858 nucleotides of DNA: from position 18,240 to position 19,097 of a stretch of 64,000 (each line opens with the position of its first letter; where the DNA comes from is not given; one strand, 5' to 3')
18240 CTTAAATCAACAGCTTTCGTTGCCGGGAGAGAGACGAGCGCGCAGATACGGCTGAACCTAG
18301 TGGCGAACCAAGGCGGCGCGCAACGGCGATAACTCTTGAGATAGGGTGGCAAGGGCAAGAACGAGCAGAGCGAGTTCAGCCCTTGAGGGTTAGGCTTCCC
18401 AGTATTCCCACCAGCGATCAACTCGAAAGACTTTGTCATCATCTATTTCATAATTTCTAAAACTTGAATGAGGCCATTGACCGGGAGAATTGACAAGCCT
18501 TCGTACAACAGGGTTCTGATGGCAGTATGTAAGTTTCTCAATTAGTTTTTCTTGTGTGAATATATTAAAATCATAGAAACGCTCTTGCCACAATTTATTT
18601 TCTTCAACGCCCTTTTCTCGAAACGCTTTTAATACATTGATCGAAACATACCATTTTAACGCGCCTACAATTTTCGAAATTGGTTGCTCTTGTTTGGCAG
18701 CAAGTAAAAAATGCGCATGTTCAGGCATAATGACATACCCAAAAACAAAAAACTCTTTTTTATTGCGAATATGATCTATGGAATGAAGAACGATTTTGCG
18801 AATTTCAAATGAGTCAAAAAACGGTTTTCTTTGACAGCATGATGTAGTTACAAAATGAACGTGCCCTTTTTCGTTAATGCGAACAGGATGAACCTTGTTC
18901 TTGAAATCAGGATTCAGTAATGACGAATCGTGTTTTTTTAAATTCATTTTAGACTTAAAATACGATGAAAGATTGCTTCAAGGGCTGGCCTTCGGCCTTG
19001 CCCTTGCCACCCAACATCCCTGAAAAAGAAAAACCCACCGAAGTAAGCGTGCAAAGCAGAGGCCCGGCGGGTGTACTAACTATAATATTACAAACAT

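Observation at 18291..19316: RAYT (REP-associated tyrosine transposase) bracketed by REP arrays, with the same REP family scattered across the window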

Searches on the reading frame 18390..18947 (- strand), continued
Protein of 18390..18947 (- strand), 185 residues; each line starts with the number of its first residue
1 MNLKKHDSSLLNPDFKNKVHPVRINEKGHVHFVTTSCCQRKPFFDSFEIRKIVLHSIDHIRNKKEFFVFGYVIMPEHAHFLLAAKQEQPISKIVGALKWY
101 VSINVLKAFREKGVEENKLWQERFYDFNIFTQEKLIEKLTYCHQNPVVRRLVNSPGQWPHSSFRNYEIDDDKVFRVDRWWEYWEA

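Call 81: find_encoding_contigs(protein=P0007, flank=1500, max_places=2)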
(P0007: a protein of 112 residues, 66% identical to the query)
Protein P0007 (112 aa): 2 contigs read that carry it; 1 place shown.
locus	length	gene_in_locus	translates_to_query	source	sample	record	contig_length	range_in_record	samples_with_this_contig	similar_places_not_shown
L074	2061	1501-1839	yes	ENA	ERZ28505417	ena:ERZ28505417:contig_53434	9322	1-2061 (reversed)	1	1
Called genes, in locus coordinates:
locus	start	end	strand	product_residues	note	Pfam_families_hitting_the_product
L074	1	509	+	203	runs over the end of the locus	PF10646:Germane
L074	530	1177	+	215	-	PF01427:Peptidase_M15, PF02557:VanY (weak)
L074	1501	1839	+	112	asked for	PF01797:Y1_Tnp (weak)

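Call 82: find_encoding_contigs(protein=P0006, flank=1500, max_places=2)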
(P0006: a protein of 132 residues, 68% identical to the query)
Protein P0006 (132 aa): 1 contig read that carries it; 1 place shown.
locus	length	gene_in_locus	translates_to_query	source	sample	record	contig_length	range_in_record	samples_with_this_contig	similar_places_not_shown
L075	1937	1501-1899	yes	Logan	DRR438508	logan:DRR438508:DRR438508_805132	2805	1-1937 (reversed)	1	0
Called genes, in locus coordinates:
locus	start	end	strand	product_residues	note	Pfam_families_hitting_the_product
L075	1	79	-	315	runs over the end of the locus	?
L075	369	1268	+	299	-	PF00248:Aldo_ket_red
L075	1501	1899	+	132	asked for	PF01797:Y1_Tnp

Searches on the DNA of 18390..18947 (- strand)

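Call 34: search_with_rna_model(model_id=R1, sources=[L065, L066, L067, L001], filters=off, max_evalue=1)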
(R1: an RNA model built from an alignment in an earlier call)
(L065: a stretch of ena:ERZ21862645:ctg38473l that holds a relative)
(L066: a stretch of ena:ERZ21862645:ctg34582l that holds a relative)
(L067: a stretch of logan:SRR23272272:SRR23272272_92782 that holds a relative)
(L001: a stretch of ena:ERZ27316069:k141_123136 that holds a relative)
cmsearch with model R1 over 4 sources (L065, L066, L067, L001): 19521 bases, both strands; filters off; matches with E-value up to 1: 15.
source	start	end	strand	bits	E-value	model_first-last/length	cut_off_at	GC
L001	986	1036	+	54.3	1.4e-13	1-55/55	no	0.57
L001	672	730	-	47.7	1.1e-11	1-55/55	no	0.53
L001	1600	1658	-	42.5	3.4e-10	1-55/55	no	0.59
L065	4205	4254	-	29.4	2e-06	1-55/55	no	0.48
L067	663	713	-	19.4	0.0014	1-55/55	no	0.57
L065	2747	2795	+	19.4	0.0014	1-55/55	no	0.53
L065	3353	3401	-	17.9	0.004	1-55/55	no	0.49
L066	2938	2987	+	12.2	0.17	1-55/55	no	0.52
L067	2667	2720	+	12.1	0.19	1-55/55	no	0.57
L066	3704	3753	+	11.9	0.21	1-55/55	no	0.5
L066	6517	6541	+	11.5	0.28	1-55/55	no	0.64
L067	2461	2504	-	11.4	0.29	1-55/55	no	0.41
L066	4367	4396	-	10.3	0.6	1-55/55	no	0.7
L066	2451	2498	-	10.1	0.7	1-55/55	no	0.5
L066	2263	2305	+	9.8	0.82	1-55/55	no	0.7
